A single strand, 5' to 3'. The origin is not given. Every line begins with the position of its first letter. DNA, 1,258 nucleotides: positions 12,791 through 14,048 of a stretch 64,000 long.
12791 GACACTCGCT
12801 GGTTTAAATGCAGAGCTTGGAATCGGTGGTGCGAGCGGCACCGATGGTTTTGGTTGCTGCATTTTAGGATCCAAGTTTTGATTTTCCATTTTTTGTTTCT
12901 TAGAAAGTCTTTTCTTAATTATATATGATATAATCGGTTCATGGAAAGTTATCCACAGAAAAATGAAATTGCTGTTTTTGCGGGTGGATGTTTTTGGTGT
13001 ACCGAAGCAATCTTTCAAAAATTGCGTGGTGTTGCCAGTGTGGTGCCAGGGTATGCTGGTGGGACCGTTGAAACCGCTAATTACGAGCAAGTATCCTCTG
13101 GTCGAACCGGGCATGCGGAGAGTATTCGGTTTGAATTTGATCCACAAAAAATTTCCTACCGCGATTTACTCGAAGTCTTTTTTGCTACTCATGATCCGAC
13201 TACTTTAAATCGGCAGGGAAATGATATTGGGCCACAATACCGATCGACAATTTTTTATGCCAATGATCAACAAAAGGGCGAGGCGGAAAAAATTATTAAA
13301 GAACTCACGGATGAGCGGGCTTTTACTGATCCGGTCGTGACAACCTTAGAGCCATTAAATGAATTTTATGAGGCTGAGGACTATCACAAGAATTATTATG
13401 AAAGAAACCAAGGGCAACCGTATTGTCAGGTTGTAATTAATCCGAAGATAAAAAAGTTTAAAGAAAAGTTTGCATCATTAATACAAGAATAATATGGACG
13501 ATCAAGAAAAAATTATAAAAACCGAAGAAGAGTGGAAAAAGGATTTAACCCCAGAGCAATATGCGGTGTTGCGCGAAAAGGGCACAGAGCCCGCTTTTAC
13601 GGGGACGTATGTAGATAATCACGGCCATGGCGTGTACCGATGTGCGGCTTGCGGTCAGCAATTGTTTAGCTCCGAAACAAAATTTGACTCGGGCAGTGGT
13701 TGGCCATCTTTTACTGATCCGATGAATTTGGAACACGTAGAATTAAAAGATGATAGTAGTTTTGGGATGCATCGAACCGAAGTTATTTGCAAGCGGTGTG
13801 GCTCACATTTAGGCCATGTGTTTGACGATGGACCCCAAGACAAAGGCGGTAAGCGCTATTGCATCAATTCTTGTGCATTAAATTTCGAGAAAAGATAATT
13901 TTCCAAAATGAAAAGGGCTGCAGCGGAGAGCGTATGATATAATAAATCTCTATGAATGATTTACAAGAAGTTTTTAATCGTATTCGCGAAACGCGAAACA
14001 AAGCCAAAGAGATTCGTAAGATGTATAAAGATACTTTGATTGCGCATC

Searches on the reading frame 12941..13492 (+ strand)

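Call 7: search_protein_families(library=pfam, proteins=[window:12941-13492:+], max_evalue=0.01)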
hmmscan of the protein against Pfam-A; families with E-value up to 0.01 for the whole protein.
window:12941-13492:+ (183 aa): 1 family
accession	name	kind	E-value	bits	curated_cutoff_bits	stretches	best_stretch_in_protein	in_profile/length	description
PF01625.27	PMSR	-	1.3e-64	217.5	23.7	1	11-163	2-153/153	Peptide methionine sulfoxide reductase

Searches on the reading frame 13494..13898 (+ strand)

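Call 7: search_protein_families(library=pfam, proteins=[window:13494-13898:+], max_evalue=0.01)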
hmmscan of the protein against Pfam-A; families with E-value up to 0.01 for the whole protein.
window:13494-13898:+ (134 aa): 8 families
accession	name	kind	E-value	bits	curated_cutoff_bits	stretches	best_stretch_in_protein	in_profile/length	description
PF01641.26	SelR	-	2.4e-53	179.4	24.9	1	18-132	1-115/116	SelR domain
PF24046.1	At4g08330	-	8.7e-06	26.2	27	1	85-117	67-99/129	At4g08330 beta-tent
PF08271.17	Zn_Ribbon_TF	-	0.00035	20.5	29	0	39-72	11-42/43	TFIIB zinc-binding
PF10058.14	Zn_ribbon_10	-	0.002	18.3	24.2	0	87-109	13-35/54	ER junction formation factor lunapark, zinc ribbon finger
PF01907.25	Ribosomal_L37e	-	0.0027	18.2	27.6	0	88-106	5-25/53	Ribosomal protein L37e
PF04828.22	GFA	-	0.0045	17.5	24.3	0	84-109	59-84/115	Glutathione-dependent formaldehyde-activating enzyme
PF03226.21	Yippee-Mis18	-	0.0056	17.2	26.6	0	81-127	36-91/108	Yippee zinc-binding/DNA-binding /Mis18, centromere assembly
PF17283.8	Zn_ribbon_SprT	-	0.0073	16.8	28.1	0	93-108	23-36/38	SprT-like zinc ribbon domain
